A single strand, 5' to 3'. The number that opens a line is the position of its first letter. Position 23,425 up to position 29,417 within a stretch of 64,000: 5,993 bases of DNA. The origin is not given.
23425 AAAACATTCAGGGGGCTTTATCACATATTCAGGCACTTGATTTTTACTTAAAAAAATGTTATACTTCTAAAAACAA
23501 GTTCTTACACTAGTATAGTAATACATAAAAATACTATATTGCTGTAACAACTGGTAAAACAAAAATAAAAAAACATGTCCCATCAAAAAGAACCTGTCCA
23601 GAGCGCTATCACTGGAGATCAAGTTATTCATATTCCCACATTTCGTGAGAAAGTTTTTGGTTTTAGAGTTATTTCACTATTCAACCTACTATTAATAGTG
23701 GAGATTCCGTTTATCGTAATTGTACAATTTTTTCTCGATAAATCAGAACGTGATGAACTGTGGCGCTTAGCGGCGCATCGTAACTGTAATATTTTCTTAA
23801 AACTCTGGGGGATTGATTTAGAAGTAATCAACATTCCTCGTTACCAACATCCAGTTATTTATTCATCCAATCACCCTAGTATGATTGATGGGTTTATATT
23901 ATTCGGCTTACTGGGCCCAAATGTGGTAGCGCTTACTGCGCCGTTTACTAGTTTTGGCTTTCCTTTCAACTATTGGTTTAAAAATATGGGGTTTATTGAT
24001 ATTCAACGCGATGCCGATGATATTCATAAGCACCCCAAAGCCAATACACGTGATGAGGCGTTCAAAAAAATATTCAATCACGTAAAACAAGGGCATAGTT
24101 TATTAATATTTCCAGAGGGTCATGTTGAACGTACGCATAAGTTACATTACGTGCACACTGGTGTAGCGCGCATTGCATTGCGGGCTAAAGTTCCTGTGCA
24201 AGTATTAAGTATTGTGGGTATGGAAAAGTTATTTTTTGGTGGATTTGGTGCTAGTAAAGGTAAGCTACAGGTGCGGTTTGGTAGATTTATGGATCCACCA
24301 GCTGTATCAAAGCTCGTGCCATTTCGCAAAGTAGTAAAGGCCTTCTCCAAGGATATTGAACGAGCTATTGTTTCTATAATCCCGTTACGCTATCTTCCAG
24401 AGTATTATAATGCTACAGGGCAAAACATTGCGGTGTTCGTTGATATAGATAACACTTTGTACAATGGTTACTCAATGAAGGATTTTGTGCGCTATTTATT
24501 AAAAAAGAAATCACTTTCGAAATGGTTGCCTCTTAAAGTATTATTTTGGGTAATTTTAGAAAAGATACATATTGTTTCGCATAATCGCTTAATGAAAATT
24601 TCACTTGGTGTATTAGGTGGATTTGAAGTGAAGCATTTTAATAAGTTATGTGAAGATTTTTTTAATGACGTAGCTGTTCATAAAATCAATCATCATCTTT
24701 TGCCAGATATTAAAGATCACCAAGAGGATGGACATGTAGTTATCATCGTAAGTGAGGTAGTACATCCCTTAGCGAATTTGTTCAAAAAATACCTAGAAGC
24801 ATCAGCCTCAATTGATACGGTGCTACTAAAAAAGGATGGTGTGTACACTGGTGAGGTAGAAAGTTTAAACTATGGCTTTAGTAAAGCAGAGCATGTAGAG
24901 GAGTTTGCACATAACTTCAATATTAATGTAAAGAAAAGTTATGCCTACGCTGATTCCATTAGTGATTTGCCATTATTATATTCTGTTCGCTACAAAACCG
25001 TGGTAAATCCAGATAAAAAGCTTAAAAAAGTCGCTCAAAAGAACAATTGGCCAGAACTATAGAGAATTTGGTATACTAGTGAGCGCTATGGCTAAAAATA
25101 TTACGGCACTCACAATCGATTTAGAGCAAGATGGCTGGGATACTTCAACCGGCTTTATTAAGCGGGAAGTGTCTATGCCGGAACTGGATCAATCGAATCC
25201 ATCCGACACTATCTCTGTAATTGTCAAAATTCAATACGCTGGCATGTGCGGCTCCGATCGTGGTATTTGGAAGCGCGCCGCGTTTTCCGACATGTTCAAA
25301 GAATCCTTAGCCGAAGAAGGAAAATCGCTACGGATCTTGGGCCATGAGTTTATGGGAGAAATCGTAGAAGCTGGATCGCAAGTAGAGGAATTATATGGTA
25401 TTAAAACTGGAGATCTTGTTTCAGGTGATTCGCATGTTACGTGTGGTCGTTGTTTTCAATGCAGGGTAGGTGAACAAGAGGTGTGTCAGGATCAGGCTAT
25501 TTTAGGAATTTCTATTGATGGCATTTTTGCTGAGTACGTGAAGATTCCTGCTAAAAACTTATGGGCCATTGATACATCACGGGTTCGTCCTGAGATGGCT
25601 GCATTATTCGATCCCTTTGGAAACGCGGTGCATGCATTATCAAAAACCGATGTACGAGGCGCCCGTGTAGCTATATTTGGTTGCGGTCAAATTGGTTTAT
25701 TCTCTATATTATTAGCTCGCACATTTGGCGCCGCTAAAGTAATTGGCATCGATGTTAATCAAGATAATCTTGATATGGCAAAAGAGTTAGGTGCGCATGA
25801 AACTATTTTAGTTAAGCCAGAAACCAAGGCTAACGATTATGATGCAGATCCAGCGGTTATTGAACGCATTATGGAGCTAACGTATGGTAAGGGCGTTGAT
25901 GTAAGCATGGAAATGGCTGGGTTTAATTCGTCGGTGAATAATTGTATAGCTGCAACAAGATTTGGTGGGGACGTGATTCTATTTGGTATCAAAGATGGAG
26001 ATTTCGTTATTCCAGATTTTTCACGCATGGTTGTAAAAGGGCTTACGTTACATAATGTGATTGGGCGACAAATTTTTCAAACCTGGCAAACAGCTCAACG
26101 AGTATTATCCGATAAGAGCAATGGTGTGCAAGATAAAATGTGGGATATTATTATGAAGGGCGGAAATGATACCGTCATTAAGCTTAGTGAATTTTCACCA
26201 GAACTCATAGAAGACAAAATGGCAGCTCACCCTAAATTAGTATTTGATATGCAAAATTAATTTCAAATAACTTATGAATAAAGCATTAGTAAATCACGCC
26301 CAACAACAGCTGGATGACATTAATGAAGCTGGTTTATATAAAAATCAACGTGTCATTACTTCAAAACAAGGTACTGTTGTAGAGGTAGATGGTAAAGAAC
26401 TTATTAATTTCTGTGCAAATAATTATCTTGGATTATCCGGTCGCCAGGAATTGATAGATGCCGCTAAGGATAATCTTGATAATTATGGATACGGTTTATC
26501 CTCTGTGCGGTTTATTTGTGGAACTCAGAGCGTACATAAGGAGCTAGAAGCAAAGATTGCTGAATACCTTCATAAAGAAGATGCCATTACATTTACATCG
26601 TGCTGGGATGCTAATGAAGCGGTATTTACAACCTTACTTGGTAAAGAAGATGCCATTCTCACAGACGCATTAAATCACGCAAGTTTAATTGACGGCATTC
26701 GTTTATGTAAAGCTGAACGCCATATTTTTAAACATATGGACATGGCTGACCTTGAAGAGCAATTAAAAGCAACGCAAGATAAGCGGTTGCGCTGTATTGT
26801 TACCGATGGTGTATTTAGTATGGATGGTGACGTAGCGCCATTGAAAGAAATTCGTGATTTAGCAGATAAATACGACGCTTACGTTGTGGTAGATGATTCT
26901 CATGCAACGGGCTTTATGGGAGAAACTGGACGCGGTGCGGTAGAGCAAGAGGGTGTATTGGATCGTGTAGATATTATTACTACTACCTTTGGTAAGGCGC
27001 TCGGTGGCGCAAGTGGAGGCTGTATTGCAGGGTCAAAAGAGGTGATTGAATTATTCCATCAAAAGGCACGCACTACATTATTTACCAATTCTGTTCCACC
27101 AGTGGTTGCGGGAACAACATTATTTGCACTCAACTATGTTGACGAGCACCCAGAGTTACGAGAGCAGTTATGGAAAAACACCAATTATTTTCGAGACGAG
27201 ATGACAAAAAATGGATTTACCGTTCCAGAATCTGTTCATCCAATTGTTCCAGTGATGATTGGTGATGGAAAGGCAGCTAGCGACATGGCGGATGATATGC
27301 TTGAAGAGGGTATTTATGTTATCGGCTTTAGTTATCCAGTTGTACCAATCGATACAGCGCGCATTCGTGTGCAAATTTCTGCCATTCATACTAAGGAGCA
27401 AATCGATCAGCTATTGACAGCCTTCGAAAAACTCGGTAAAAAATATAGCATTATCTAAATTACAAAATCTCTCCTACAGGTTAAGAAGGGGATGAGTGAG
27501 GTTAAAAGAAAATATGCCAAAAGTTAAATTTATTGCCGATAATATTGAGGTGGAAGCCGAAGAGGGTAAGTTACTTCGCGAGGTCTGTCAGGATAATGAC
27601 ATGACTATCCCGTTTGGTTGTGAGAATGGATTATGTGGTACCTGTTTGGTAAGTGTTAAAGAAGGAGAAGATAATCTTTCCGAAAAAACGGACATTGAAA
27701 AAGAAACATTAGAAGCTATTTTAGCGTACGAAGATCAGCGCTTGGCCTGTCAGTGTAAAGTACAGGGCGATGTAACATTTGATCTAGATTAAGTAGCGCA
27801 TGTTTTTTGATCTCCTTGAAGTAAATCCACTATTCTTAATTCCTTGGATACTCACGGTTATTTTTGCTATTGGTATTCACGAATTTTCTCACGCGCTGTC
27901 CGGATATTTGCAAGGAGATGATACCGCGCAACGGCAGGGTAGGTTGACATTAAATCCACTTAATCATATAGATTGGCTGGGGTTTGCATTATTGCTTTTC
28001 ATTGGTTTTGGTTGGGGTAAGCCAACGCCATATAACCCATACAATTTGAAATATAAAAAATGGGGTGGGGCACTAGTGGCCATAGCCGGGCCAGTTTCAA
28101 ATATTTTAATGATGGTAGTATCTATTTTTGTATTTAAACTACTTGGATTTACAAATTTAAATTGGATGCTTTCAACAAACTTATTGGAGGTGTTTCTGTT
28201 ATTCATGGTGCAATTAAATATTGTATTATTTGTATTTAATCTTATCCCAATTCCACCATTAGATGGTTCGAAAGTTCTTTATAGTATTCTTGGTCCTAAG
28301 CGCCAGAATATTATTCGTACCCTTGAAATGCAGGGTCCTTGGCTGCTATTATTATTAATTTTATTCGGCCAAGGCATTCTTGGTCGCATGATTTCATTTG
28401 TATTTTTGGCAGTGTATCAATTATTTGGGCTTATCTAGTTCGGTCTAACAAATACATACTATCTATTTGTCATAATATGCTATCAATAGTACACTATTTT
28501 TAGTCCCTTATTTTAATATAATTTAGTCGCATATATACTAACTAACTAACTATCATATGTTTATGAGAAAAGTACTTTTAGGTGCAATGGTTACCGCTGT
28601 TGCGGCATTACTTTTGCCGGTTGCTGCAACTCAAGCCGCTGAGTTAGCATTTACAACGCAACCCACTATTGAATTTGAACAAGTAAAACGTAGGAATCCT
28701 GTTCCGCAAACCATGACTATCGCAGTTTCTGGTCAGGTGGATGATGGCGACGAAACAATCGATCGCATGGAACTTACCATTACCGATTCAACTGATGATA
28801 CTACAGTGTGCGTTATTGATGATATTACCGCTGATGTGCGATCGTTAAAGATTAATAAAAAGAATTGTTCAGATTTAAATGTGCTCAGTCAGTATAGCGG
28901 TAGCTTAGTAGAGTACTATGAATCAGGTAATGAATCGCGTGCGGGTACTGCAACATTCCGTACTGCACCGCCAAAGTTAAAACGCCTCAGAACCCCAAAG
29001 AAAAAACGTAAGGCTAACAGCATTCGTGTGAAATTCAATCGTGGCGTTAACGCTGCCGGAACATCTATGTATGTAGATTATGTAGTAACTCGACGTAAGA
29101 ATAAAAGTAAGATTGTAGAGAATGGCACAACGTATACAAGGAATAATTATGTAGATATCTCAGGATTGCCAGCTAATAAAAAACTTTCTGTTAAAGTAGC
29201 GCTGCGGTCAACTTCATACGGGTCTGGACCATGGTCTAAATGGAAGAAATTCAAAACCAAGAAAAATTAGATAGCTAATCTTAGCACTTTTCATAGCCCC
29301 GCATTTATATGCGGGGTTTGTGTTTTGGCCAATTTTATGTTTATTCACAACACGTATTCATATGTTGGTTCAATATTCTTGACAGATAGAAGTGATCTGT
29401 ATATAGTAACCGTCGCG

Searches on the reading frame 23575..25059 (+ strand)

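Call 31: search_protein_families(library=pfam, proteins=[window:23575-25059:+])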
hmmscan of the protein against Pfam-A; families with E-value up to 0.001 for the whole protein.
window:23575-25059:+ (495 aa): 2 families
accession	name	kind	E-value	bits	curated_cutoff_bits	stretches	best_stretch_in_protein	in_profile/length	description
PF12710.13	HAD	-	3.9e-23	83.3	27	1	287-468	1-188/189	haloacid dehalogenase-like hydrolase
PF01553.26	Acyltransferase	-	1.3e-14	54.6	23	1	87-211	10-129/132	Acyltransferase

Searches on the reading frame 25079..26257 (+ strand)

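Call 31: search_protein_families(library=pfam, proteins=[window:25079-26257:+])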
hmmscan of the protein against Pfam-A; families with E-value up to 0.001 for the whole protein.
window:25079-26257:+ (393 aa): 4 families
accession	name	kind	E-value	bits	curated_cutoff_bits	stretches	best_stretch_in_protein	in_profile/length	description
PF00107.32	ADH_zinc_N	-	9.8e-24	84.2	31.8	1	205-342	2-126/129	Zinc-binding dehydrogenase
PF08240.17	ADH_N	-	2.5e-20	73.1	23.5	1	46-164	4-102/104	Alcohol dehydrogenase GroES-like domain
PF01262.27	AlaDh_PNT_C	-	0.00011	22.2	23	1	180-242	13-78/214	Alanine dehydrogenase/PNT, C-terminal domain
PF13649.12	Methyltransf_25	-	0.0003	21.9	27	0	200-243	4-46/97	Methyltransferase domain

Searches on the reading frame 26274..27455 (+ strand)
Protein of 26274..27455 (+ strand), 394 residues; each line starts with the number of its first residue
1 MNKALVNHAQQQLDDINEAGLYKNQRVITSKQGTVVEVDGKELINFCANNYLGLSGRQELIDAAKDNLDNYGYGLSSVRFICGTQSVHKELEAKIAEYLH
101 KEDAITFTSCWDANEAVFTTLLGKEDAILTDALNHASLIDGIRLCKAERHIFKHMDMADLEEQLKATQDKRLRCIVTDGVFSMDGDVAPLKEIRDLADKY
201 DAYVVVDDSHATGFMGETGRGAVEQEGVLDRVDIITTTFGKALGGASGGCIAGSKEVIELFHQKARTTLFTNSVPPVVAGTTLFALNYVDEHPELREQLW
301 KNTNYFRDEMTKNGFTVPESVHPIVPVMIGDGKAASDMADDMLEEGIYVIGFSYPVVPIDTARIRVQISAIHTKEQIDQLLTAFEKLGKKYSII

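Call 31: search_protein_families(library=pfam, proteins=[window:26274-27455:+])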
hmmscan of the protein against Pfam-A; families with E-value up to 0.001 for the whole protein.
window:26274-27455:+ (394 aa): 7 families
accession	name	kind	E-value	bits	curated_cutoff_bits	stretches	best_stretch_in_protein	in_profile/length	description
PF00155.27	Aminotran_1_2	-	4e-67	227.4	19.7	1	42-383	2-360/361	Aminotransferase class I and II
PF00202.27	Aminotran_3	-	2.2e-08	33.6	30.5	1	164-386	183-401/403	Aminotransferase class-III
PF01041.23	DegT_DnrJ_EryC1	-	5.5e-08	32.9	19.8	1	88-214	26-152/360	DegT/DnrJ/EryC1/StrS aminotransferase family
PF00464.25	SHMT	-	7.3e-08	31.9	27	1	105-316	90-322/399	Serine hydroxymethyltransferase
PF01212.27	Beta_elim_lyase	-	9.2e-07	28.9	27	1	87-260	33-218/288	Beta-eliminating lyase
PF00266.25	Aminotran_5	-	1.1e-06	28.3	21.5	1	84-212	41-180/371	Aminotransferase class-V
PF01276.26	OKR_DC_1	-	0.00012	21.4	27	0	113-212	94-208/417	Orn/Lys/Arg decarboxylase, major domain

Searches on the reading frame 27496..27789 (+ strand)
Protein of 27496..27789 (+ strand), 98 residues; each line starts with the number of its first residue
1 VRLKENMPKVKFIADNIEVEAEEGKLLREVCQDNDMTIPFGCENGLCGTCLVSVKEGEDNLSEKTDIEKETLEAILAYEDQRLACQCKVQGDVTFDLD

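Call 31: search_protein_families(library=pfam, proteins=[window:27496-27789:+])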
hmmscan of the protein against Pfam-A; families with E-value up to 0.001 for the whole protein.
window:27496-27789:+ (98 aa): 1 family
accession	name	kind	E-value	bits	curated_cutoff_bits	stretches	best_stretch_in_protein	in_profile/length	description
PF00111.32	Fer2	-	8.1e-14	51.8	21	1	16-90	7-77/77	2Fe-2S iron-sulfur cluster binding domain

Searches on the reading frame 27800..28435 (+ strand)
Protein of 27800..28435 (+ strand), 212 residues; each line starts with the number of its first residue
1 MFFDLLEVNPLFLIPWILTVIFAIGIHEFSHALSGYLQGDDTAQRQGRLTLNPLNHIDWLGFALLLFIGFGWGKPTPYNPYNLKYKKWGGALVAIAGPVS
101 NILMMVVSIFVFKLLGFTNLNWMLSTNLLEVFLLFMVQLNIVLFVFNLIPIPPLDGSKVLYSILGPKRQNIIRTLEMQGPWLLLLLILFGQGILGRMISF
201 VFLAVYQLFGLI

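Call 31: search_protein_families(library=pfam, proteins=[window:27800-28435:+])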
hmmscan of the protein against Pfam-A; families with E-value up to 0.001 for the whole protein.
window:27800-28435:+ (212 aa): 1 family
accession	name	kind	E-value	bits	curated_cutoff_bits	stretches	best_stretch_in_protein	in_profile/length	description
PF02163.28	Peptidase_M50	-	2.5e-10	40.5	27.2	1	17-171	3-201/221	Peptidase family M50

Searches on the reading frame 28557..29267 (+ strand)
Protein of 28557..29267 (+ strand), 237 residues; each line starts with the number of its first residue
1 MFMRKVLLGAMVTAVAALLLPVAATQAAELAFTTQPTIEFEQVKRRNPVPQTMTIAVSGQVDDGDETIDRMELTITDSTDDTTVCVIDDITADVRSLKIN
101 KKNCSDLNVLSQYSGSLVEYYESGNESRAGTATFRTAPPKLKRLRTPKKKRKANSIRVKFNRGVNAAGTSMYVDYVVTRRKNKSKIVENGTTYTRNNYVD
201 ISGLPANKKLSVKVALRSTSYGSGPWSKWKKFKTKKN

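Call 31: search_protein_families(library=pfam, proteins=[window:28557-29267:+])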
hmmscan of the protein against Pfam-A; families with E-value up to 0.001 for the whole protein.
window:28557-29267:+ (237 aa): 0 families

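Call 53: search_protein_families(library=pfam, max_evalue=0.01, proteins=[window:28557-29267:+])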
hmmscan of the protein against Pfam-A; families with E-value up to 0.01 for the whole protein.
window:28557-29267:+ (237 aa): 1 family
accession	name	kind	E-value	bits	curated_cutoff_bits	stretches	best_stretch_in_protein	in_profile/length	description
PF00041.27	fn3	-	0.0051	17.4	25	0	151-229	11-80/84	Fibronectin type III domain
